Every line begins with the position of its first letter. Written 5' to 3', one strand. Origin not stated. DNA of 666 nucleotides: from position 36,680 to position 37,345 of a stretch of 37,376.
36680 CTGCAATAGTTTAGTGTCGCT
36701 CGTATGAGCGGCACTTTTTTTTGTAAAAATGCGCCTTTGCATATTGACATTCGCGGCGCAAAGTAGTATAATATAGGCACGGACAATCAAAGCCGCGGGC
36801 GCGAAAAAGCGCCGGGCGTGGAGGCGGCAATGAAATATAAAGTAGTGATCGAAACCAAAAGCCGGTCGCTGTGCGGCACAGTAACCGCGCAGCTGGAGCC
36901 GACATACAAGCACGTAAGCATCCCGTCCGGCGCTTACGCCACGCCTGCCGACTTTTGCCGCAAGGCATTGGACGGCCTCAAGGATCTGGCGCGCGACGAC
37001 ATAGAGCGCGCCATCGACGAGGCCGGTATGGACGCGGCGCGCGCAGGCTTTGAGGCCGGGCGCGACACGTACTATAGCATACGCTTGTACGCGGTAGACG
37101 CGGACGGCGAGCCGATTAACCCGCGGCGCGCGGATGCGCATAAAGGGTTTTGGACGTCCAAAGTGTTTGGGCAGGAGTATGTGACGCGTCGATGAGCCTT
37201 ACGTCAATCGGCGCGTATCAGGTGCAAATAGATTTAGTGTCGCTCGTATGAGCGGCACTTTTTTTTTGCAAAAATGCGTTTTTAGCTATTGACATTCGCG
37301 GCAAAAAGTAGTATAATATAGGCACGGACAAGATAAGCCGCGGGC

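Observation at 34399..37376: Lysogeny-side array of insulated accessory units between repressor and integrase: candidate novel immunity or anti-defence island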

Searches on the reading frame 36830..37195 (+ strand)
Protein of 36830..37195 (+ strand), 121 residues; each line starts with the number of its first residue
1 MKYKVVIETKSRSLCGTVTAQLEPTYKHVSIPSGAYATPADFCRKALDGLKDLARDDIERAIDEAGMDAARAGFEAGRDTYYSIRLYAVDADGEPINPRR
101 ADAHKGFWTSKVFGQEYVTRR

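Call 14: search_protein_families(library=pfam, max_evalue=1, proteins=[window:36830-37195:+])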
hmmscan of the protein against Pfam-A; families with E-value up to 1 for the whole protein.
window:36830-37195:+ (121 aa): 0 families

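Call 15: search_protein_families(library=phrogs, max_evalue=1, proteins=[window:36830-37195:+])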
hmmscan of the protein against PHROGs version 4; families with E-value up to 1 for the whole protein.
window:36830-37195:+ (121 aa): 1 family
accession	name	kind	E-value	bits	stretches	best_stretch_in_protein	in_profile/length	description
phrog_30161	-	unknown function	0.049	15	1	38-64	29-55/98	-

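Call 16: search_protein_families(library=padloc, max_evalue=1, proteins=[window:36830-37195:+])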
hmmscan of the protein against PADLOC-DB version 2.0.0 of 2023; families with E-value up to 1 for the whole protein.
window:36830-37195:+ (121 aa): 0 families

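Call 73: search_protein_families(library=ncbifam, max_evalue=0.1, proteins=[window:36830-37195:+])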
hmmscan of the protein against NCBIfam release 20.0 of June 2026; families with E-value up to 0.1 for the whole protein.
window:36830-37195:+ (121 aa): 0 families

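Call 89: search_solved_structures(query=window:36830-37195:+, max_evalue=1)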
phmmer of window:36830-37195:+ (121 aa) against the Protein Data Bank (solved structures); distinct sequences matched with E-value up to 1: 3.
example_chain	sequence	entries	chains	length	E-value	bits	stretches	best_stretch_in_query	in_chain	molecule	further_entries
5wrp_A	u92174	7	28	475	0.32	14.5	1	54-80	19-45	Pyruvate kinase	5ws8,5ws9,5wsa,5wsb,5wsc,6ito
1wf6_A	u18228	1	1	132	0.39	14.2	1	10-66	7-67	Similar to S.pombe -rad4+/cut5+product (A40727)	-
8adn_G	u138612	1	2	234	0.56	13.7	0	28-89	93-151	Proteasome subunit alpha type-1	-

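Call 95: search_protein_representatives(protein=window:36830-37195:+)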
Query: 121 residues. Proteins with E-value up to 0.001 (for the whole library): 3; up to 1e-10: 2; up to 1e-30: 1. The best 3 are listed.
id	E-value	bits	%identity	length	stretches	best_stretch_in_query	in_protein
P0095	1.3e-61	222.2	87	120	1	1-117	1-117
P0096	9.8e-15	71.1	95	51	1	1-39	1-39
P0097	6.8e-07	45.8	50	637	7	84-108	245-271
